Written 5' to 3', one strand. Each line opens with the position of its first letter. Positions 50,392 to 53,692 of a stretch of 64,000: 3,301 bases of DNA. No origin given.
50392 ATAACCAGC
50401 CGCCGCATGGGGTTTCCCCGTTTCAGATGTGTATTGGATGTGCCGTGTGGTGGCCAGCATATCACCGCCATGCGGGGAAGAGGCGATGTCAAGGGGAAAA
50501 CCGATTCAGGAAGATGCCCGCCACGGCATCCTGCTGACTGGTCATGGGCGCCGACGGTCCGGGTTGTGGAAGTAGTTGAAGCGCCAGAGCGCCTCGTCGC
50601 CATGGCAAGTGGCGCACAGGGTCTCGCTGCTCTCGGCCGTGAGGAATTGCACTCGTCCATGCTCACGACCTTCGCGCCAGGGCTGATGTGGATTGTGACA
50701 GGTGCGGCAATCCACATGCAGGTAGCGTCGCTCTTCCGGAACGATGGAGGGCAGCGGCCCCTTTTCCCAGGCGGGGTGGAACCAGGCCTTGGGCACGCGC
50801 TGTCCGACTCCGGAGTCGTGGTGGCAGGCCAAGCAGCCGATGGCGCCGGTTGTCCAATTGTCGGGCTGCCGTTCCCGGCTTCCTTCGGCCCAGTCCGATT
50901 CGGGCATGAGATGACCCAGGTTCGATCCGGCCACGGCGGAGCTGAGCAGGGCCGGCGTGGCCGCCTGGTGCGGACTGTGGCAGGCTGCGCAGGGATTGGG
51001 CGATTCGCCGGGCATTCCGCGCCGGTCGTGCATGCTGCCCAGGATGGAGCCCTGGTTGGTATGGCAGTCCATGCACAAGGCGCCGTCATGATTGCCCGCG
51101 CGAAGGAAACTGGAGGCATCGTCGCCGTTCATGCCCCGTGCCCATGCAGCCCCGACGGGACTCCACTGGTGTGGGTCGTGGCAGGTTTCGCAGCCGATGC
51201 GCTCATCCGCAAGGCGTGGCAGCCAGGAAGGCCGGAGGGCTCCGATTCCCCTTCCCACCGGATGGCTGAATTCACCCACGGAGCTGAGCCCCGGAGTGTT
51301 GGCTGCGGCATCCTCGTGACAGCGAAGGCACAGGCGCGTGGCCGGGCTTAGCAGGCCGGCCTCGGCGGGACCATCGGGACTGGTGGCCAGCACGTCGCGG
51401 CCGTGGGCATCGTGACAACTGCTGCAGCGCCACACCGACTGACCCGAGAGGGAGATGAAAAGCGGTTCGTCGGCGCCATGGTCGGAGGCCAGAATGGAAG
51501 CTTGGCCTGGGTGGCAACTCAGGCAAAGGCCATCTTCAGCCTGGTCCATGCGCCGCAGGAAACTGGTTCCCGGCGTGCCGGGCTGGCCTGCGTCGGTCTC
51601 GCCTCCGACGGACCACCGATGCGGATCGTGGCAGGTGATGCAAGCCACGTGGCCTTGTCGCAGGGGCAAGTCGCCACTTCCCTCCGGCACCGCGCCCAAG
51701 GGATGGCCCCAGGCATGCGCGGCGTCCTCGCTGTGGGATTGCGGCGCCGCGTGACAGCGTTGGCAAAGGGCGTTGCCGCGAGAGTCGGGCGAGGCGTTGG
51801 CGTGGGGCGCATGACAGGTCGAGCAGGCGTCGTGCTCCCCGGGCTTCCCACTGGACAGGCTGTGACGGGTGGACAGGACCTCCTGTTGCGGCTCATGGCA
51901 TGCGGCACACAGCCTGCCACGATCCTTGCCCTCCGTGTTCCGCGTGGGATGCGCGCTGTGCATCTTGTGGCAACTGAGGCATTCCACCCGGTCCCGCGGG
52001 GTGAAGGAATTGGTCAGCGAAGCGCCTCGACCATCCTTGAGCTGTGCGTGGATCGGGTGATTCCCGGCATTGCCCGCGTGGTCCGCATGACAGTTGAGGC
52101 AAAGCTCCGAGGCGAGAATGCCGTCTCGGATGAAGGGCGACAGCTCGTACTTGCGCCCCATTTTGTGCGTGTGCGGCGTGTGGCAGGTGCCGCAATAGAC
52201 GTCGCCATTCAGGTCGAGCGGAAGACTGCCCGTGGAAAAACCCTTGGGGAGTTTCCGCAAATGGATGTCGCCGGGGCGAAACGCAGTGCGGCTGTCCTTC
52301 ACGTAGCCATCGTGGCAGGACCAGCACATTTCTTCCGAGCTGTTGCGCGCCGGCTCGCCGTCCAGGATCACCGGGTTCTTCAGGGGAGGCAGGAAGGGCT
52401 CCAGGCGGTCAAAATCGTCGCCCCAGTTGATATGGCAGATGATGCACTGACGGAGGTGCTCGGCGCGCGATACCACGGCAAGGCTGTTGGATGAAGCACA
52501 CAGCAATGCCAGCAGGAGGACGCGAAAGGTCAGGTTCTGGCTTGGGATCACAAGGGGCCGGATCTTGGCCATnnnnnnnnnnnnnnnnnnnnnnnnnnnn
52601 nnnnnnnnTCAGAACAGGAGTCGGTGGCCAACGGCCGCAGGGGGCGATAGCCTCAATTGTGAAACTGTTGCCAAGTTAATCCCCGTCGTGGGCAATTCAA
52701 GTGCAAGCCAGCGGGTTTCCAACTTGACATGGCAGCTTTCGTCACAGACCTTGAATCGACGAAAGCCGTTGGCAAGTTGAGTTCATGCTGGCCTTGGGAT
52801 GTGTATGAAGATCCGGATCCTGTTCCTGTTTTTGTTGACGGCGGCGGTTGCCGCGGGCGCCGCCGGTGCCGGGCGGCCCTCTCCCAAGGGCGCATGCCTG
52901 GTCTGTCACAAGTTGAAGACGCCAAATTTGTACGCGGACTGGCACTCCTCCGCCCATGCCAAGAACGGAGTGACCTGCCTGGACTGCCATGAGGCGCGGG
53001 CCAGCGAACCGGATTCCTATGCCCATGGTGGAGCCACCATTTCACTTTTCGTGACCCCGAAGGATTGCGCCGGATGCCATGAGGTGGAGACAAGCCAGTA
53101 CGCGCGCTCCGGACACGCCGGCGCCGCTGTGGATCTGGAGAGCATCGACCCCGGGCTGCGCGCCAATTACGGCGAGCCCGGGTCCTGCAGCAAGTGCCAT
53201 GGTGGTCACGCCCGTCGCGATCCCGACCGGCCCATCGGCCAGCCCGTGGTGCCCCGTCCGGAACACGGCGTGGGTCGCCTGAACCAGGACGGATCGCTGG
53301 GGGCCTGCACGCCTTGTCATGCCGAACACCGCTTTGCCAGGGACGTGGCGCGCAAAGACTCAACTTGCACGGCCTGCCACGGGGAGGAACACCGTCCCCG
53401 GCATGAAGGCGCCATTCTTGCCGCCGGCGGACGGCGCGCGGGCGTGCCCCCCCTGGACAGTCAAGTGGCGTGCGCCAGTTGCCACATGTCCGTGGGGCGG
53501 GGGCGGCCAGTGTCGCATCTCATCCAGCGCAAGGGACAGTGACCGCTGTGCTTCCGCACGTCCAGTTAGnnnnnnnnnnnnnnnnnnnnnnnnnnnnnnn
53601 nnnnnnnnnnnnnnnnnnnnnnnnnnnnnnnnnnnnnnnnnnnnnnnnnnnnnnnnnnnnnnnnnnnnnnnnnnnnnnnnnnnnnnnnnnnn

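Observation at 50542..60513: Ten-kb cluster with about 40 heme-binding motifs: five multiheme cytochromes plus an NrfC/NrfD-like quinol module and an SPFH protein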

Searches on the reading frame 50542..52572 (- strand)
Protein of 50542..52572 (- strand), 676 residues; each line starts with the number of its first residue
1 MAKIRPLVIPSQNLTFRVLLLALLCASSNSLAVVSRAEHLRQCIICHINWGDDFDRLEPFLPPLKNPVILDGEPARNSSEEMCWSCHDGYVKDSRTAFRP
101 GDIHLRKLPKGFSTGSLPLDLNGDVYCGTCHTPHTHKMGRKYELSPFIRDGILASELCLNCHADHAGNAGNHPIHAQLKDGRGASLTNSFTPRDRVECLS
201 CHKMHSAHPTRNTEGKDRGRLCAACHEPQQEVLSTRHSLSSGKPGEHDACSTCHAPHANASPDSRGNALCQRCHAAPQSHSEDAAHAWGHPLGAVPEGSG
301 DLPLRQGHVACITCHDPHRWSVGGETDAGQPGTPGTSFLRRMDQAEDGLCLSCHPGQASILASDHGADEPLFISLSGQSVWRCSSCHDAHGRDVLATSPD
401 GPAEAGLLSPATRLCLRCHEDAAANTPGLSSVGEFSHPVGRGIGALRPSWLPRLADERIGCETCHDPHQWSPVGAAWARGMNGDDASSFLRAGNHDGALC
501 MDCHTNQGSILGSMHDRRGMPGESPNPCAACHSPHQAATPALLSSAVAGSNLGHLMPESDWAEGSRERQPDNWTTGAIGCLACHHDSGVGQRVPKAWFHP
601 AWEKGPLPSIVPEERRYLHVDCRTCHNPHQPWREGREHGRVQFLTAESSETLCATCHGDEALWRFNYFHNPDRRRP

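Call 4: search_protein_families(library=pfam, proteins=[window:50542-52572:-], max_evalue=0.01)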
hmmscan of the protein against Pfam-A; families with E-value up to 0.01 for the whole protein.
window:50542-52572:- (676 aa): 4 families
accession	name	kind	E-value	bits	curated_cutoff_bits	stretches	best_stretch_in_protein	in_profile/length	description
PF09699.15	Paired_CXXCH_1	-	2.1e-28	98.2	20.6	3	244-276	3-38/41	Doubled CXXCH motif (Paired_CXXCH_1)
PF22113.1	Mtrc-MtrF_II-IV_dom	-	1.3e-24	87.2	30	5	498-669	7-175/176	Outer membrane cytochrome MtrC/MtrF-like, domains II/IV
PF14522.11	Cytochrome_C7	-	6.1e-19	68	24.8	0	195-254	13-66/67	Cytochrome c7 and related cytochrome c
PF14537.11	Cytochrom_c3_2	-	1.1e-17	64.7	25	3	196-274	7-78/79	Cytochrome c3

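Call 5: search_protein_families(library=ncbifam, proteins=[window:50542-52572:-], max_evalue=0.01)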
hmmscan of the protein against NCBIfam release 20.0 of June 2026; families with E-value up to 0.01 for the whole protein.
window:50542-52572:- (676 aa): 5 families
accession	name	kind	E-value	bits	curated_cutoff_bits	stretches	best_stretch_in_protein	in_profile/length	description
TIGR01905.1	paired_CXXCH_1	subfamily_domain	6e-21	74.1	25.2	3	196-227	7-37/41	doubled CXXCH domain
TIGR03508.1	decahem_SO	subfamily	7.3e-21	74.8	192.2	3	458-587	34-153/258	DmsE family decaheme c-type cytochrome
NF041028.1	decahem_GSU2203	exception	1e-17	64.3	325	3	75-277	31-210/317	GSU2203 family decaheme c-type cytochrome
NF041198.1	UshA_like_PCGU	equivalog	1.2e-05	24.1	275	2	611-667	464-518/519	UshA-like (seleno)protein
TIGR03806.1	chp_HNE_0200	subfamily_domain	0.001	18.3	313.3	1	525-629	140-228/314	SO2930 family diheme c-type cytochrome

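Call 10: search_solved_structures(query=window:50542-52572:-, max_evalue=0.01)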
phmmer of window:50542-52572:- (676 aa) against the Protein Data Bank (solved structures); distinct sequences matched with E-value up to 0.01: 0.

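Call 30: find_homologous_proteins(query=window:50542-52572:-)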
Query window:50542-52572:- (676 aa): 667 proteins with E <= 0.001 among 8000 candidates; the best 120 are listed.
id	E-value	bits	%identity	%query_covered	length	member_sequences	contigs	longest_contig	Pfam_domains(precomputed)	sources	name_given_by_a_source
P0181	0.0e+0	1617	100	100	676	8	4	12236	PF09699.16,PF14537.12,PF14522.12,PF22113.2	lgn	-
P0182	0.0e+0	1043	66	98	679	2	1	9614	PF09699.16,PF14537.12,PF14522.12,PF22113.2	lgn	-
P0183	0.0e+0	1039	66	97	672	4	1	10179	PF09699.16,PF14537.12,PF14522.12,PF22113.2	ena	-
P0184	2.9e-283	960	63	96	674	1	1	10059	PF09699.16,PF14537.12,PF14522.12,PF22113.2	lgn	-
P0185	2.4e-280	950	62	97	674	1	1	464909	PF09699.16,PF14537.12,PF14522.12,PF22113.2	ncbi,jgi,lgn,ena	ncbi:MAG: cytochrome c3 family protein [Candidatus Delongbacteria bacterium]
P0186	1.8e-268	911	60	97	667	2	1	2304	PF09699.16,PF14537.12,PF14522.12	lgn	-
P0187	9.3e-268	909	61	95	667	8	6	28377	PF09699.16,PF14537.12,PF14522.12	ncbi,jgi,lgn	jgi:predicted CXXCH cytochrome family protein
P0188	1.2e-258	878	59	98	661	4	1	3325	PF09699.16,PF14537.12,PF14522.12,PF22113.2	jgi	-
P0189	9.5e-224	763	59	85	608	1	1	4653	PF09699.16,PF14537.12,PF14522.12,PF22113.2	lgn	-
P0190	5.3e-180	618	47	96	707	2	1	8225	PF09699.16,PF14537.12,PF14522.12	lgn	-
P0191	4.4e-167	576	44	97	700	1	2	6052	PF09699.16,PF14537.12,PF14522.12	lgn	-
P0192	1.3e-146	508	39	98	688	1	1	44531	PF09699.16,PF14537.12,PF14522.12,PF22113.2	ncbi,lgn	-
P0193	5.3e-141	490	40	97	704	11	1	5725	PF09699.16,PF14537.12,PF13435.12,PF02085.22,PF14522.12,PF22113.2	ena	-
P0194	5.4e-131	456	40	98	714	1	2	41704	PF09699.16,PF14537.12,PF14522.12,PF22113.2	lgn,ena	-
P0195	1.6e-128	448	40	94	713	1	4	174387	PF09699.16,PF14537.12,PF14522.12,PF22113.2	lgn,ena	-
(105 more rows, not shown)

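Call 57: predict_structure(alignment_id=A3)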
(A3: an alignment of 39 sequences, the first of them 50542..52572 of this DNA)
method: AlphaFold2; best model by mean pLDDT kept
length: 676 residues; sequences in the alignment: 39
mean_pLDDT: 70.8   pTM: 0.63
mean pLDDT of the five models: 70.8, 70.6, 70.5, 59.3, 54.9
residues with pLDDT >= 90: 21; 70-90: 375; 50-70: 189; < 50: 91
segments of 3 or more residues with pLDDT < 50: 1-8, 28-50, 84-105, 132-151, 260-265, 281-287, 423-425
pLDDT, mean of each block of 10 residues (from residue 1): 43 64 58 38 42 66 66 59 45 38 52 60 63 41 39 66 66 78 76 82 73 81 86 83 64 67 60 64 50 84 87 90 89 85 83 89 82 76 80 63 74 82 55 71 65 67 87 83 81 82 83 84 84 70 68 82 90 85 79 77 75 78 84 71 68 65 73 71
secondary structure, 60 per line:
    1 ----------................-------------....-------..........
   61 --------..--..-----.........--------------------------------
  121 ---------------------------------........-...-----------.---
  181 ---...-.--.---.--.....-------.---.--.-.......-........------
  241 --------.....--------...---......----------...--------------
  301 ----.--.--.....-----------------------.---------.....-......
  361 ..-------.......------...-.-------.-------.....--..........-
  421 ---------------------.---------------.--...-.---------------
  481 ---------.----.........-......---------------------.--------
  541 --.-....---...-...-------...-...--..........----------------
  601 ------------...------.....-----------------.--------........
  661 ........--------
elements in order (helices of 4 or more, strands of 3 or more residues): H11-26 H40-43 H51-60 H80-88 H154-161 H198-201 H219-225 H227-234 H249-253 H268-273 H311-314 H349-353 H355-362 H370-376 H403-407 H410-419 H495-503 H505-510 H545-548 H575-584 H622-625 H653-668

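Call 59: fold_search(model_id=the predicted structure, library=pdb)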
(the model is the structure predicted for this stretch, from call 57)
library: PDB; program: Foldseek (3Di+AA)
matches with E <= 10: 12; with E <= 0.001: 0
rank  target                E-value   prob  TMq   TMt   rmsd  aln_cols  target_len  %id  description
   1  8rl2_LE               3.2e+00  0.01  0.04  0.09  21.5       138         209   18  Human pre-60S - State 5 (released 2025-01-15)
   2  6i5b_A                3.2e+00  0.01  0.08  0.10  19.6       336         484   15  Crystal Structure of Outer Cell Wall Cytochrome OcwA (released 2019-09-25)
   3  8esq_m                3.4e+00  0.02  0.04  0.05  21.0       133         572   21  Ytm1 associated nascent 60S ribosome State 2 (released 2022-11-30)
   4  6qzp_LE               4.1e+00  0.00  0.03  0.07  22.9       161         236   16  High-resolution cryo-EM structure of the human 80S ribosome (released 2019-04-24)
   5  5lks_LE               4.1e+00  0.00  0.03  0.06  27.0       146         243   19  Structure-function insights reveal the human ribosome as a cancer target for antibiotics (released 2017-04-26)
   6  7qgg_G                4.6e+00  0.01  0.04  0.07  25.4       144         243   17  Neuronal RNA granules are ribosome complexes stalled at the pre-translocation state (released 2022-10-26)
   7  8qfd_E                5.2e+00  0.01  0.03  0.09  22.1       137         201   16  UFL1 E3 ligase bound 60S ribosome (released 2024-02-21)
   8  7xnx_LE               6.7e+00  0.01  0.03  0.08  22.6       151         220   16  High resolution cry-EM structure of the human 80S ribosome from SNORD127+/+ Kasumi-1 cells (released 2023-04-05)
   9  9gmo_H                7.1e+00  0.00  0.04  0.08  22.0       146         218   18  eIF6-bound pre-60S large ribosomal subunit incorporating mutant uL16 (released 2024-10-02)
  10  3j7o_E                8.6e+00  0.00  0.03  0.08  25.1       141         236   16  Structure of the mammalian 60S ribosomal subunit (released 2014-09-03)
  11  8q7z_BE               9.2e+00  0.00  0.03  0.08  24.3       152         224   15  Structure of the G. gallus 80S non-rotated ribosome (released 2024-08-28)
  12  3sxq_B                9.7e+00  0.00  0.06  0.08  24.2       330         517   13  Structure of a hexameric multiheme c nitrite reductase from the extremophile bacterium Thiolkalivibrio paradoxus (released 2012-09-26)

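Call 62: search_solved_structures(query=A3, max_evalue=0.01)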
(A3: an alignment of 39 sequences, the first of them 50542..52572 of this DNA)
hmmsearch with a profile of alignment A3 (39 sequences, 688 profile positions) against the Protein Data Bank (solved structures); distinct sequences matched with E-value up to 0.01: 35.
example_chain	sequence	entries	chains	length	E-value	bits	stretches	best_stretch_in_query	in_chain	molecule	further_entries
7tfs_A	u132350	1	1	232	2e-12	49.3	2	523-597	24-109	Cytochrome c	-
6qvm_A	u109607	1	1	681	6.1e-10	41.1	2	458-643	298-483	Multiheme cytochrome cf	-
9yuq_N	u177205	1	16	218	4.3e-09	38.3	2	513-598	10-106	Putative multiheme cytochrome c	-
6r2q_A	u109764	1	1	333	3.9e-08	35.1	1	467-553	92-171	Cystathionine beta-synthase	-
2ozy_A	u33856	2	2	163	3.5e-06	28.6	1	177-220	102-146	Cytochrome c-type protein nrfB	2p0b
3sxq_A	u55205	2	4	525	4.4e-06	28.3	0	574-668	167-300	Eight-heme nitrite reductase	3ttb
6ef8_A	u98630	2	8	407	8.2e-06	27.4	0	250-289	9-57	C-type cytochrome OmcS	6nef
2zo5_A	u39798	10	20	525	5.3e-05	24.8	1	577-669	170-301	Eight-heme nitrite reductase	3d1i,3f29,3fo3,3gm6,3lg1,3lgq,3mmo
2ot4_A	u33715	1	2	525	5.3e-05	24.7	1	577-669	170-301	Eight-heme nitrite reductase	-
4q0t_A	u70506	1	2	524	5.8e-05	24.6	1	577-669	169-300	Eight-heme nitrite reductase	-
3uu9_A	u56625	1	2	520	5.9e-05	24.6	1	576-669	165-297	Eight-heme nitrite reductase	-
3rkh_A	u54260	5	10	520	5.9e-05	24.6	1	576-669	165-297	Eight-heme nitrite reductase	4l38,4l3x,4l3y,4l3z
3owm_A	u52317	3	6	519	6.1e-05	24.6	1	577-669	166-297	Eight-heme nitrite reductase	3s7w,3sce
4q4u_A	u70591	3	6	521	6.2e-05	24.5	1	576-669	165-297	Eight-heme nitrite reductase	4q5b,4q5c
6v0a_A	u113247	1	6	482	8.8e-05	24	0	586-674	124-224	Nitrite reductase (cytochrome; ammonia-forming)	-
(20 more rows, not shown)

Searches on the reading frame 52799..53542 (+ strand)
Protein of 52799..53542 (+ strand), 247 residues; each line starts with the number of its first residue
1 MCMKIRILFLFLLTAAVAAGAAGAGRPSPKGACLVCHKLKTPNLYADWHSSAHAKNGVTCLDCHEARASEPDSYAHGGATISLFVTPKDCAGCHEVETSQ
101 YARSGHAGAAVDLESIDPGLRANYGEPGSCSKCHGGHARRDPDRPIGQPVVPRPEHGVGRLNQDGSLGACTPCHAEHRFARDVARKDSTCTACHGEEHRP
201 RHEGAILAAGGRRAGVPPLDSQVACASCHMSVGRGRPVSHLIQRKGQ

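Call 4: search_protein_families(library=pfam, proteins=[window:52799-53542:+], max_evalue=0.01)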
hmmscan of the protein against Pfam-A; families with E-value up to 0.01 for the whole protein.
window:52799-53542:+ (247 aa): 7 families
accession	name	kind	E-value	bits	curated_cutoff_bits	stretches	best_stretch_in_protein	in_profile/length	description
PF14537.11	Cytochrom_c3_2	-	1.2e-11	45.3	25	2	52-139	1-69/79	Cytochrome c3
PF14522.11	Cytochrome_C7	-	1.1e-08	35.2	24.8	1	30-95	13-67/67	Cytochrome c7 and related cytochrome c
PF03264.19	Cytochrom_NNT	-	1.8e-06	28.3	24.1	1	26-67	32-75/174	NapC/NirT cytochrome c family, N-terminal region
PF02335.20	Cytochrom_C552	-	0.00056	19.4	24.1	1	45-98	232-286/438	Cytochrome c552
PF09699.15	Paired_CXXCH_1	-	0.0021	18.2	20.6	0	55-70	5-19/41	Doubled CXXCH motif (Paired_CXXCH_1)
PF22113.1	Mtrc-MtrF_II-IV_dom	-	0.0036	17.3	30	0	168-199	7-40/176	Outer membrane cytochrome MtrC/MtrF-like, domains II/IV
PF22678.1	Cytochrom_c_NrfB-like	-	0.0087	17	27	0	31-69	34-70/89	Cytochrome c-type protein NrfB-like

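Call 5: search_protein_families(library=ncbifam, proteins=[window:52799-53542:+], max_evalue=0.01)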
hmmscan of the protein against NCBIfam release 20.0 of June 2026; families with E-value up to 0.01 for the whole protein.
window:52799-53542:+ (247 aa): 10 families
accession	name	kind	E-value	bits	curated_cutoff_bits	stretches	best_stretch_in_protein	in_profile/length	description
TIGR03508.1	decahem_SO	subfamily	8.9e-10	38.5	192.2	1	30-178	70-178/258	DmsE family decaheme c-type cytochrome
NF041028.1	decahem_GSU2203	exception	1.1e-06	28.2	325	1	32-69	103-137/317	GSU2203 family decaheme c-type cytochrome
NF052343.1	hydrazine_HDH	equivalog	2.7e-06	26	900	1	169-200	224-256/564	hydrazine dehydrogenase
NF008659.0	PRK11659.1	equivalog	9.6e-06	25.4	184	0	29-66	45-84/188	cytochrome c nitrite reductase pentaheme subunit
TIGR03152.1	cyto_c552_HCOOH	exception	1e-05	24.5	692.5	1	45-98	232-287/441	ammonia-forming nitrite reductase cytochrome c552 subunit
TIGR03153.1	cytochr_NrfH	equivalog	0.00027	21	134.2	1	22-66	21-61/138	cytochrome c nitrite reductase small subunit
NF008339.0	PRK11125.1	equivalog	0.00029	19.6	595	1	45-98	274-329/487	ammonia-forming cytochrome c nitrite reductase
TIGR02162.1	torC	equivalog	0.0012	18.2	478.2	0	32-65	46-82/387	pentaheme c-type cytochrome TorC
TIGR03146.1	cyt_nit_nrfB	equivalog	0.0036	17.6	166.6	0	29-67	10-50/145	cytochrome c nitrite reductase pentaheme subunit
TIGR02161.1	napC_nirT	subfamily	0.0048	16.8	310.6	0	33-65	48-83/185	periplasmic nitrate (or nitrite) reductase c-type cytochrome, NapC/NirT family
